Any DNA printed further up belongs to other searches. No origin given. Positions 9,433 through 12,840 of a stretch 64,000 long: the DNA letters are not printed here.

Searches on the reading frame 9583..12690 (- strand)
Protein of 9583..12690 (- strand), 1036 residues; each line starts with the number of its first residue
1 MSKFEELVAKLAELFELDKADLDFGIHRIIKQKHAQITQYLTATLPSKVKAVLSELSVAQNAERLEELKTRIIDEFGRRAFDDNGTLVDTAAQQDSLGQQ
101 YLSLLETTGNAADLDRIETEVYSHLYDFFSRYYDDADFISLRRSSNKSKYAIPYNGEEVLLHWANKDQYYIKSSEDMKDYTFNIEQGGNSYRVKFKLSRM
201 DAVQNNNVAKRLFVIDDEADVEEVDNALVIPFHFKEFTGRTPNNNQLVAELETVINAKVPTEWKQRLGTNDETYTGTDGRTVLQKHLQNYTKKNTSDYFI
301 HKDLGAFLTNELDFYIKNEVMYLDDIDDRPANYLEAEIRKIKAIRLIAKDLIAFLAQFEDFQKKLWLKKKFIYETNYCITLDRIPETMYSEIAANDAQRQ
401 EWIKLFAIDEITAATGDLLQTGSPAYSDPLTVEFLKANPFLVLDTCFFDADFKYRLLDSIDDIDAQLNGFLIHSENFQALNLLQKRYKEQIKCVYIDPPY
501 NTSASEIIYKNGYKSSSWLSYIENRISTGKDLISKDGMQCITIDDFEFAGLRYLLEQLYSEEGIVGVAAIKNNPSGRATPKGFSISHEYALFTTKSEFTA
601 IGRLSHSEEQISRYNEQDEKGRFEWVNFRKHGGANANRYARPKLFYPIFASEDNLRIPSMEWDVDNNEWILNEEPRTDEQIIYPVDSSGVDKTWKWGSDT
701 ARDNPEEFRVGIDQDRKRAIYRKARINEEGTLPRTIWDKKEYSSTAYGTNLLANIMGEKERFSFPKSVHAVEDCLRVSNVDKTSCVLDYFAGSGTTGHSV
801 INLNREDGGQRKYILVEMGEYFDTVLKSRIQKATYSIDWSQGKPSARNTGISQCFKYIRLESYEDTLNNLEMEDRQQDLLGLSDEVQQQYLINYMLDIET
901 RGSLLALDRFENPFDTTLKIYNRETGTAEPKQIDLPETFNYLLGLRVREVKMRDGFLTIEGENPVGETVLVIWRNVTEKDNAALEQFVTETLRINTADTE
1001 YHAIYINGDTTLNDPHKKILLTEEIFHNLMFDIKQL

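Call 10: search_protein_families(library=pfam, proteins=[window:9583-12690:-], max_evalue=0.001)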
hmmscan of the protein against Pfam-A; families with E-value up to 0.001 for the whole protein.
window:9583-12690:- (1036 aa): 1 family
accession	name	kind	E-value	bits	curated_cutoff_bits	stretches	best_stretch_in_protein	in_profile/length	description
PF01555.25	N6_N4_Mtase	-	1.6e-23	84.3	26.7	1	491-822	1-215/221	DNA methylase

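Call 11: search_protein_families(library=padloc, proteins=[window:9583-12690:-], max_evalue=0.001)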
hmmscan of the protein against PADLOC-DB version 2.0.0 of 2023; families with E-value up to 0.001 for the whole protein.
window:9583-12690:- (1036 aa): 22 families
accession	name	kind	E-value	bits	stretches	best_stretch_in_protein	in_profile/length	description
PDLC03646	MTase_III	-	5.9e-221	734.2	2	225-1012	241-1022/1057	Type III methyltransferase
PDLC03638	MTase_III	-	3.8e-76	255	1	112-960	55-801/816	Type III methyltransferase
PDLC03644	MTase_III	-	2.2e-58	196.3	1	450-861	17-422/542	Type III methyltransferase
PDLC03634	MTase_III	-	2.2e-56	190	2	511-834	166-458/621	Type III methyltransferase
PDLC03641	MTase_III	-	1.1e-49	167.6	2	515-835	181-461/657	Type III methyltransferase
PDLC03642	MTase_III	-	2.2e-45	153.4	1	468-818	82-397/528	Type III methyltransferase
PDLC03636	MTase_III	-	1.2e-42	144.5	1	438-834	21-409/575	Type III methyltransferase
PDLC03645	MTase_III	-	1.3e-39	133.9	2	471-654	142-328/709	Type III methyltransferase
PDLC03640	MTase_III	-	2.9e-39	133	2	517-834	114-447/654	Type III methyltransferase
PDLC03635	MTase_III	-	4.9e-36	122.7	1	468-900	218-641/708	Type III methyltransferase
PDLC03639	MTase_III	-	4.4e-27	92.7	2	469-659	88-279/639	Type III methyltransferase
PDLC03637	MTase_III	-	2.3e-23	80.6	2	730-822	366-457/513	Type III methyltransferase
PDLC03278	MTase_II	-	1.7e-19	68.5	2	478-599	8-125/390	Type II methyltransferase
PDLC03643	MTase_III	-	9.3e-16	56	2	748-821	197-269/465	Type III methyltransferase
PDLC03354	MTase_II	-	9.8e-12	42.6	1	468-625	60-240/425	Type II methyltransferase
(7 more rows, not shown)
